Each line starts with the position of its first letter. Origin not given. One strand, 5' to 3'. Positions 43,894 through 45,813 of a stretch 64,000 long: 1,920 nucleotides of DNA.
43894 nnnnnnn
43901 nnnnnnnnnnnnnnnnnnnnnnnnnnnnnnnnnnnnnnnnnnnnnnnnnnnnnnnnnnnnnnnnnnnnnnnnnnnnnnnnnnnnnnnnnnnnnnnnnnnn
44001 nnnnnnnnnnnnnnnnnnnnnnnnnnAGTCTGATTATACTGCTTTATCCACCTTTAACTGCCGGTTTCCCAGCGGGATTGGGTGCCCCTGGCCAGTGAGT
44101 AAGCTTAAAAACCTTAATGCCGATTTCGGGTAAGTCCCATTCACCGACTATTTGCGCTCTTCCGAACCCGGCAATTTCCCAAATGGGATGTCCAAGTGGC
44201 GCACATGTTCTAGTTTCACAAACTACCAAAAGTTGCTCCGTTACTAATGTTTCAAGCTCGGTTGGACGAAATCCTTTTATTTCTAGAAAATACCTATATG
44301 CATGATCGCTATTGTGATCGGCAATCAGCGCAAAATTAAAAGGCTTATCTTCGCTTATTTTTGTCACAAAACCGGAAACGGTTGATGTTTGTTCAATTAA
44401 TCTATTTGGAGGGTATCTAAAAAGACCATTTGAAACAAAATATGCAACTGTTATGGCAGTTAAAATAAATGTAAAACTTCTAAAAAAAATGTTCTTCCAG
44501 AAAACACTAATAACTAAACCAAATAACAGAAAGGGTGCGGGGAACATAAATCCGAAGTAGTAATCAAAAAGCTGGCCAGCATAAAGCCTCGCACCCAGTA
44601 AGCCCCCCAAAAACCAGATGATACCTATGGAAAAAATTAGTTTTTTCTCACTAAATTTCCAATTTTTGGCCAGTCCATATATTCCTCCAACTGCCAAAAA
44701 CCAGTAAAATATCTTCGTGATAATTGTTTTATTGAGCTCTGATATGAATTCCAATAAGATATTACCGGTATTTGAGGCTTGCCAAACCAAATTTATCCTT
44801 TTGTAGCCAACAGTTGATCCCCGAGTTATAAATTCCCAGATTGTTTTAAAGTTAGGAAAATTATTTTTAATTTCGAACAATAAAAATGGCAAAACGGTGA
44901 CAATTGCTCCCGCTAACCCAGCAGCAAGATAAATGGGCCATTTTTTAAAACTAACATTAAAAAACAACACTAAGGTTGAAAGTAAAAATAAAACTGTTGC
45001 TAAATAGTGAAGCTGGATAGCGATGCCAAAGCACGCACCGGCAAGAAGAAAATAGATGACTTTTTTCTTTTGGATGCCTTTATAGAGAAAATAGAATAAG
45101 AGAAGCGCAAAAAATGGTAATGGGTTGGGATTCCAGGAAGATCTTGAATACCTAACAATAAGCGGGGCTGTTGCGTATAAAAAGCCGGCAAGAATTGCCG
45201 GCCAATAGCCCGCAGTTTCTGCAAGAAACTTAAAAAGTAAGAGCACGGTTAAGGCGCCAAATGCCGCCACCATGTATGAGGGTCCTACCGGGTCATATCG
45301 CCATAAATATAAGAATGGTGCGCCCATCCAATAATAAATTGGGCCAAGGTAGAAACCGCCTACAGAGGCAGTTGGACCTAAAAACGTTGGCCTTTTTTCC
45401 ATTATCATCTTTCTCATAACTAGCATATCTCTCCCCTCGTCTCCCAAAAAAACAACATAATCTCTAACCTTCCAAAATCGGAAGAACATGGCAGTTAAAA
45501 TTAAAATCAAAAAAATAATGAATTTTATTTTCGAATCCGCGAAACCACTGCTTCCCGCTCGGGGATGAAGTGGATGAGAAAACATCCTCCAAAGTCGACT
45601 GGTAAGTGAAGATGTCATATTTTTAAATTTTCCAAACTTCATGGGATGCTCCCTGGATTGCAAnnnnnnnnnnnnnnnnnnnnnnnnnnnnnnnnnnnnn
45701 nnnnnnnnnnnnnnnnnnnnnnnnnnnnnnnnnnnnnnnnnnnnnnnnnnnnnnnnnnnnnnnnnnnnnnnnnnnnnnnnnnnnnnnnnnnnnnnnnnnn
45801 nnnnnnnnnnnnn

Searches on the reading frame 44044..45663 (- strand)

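Call 17: search_protein_families(library=pfam, proteins=[window:44044-45663:-], max_evalue=0.01)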
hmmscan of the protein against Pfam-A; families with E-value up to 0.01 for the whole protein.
window:44044-45663:- (539 aa): 1 family
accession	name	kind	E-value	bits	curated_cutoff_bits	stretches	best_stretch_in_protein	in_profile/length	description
PF13231.12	PMT_2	-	1.1e-10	42.4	26.1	1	108-260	4-157/160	Dolichyl-phosphate-mannose-protein mannosyltransferase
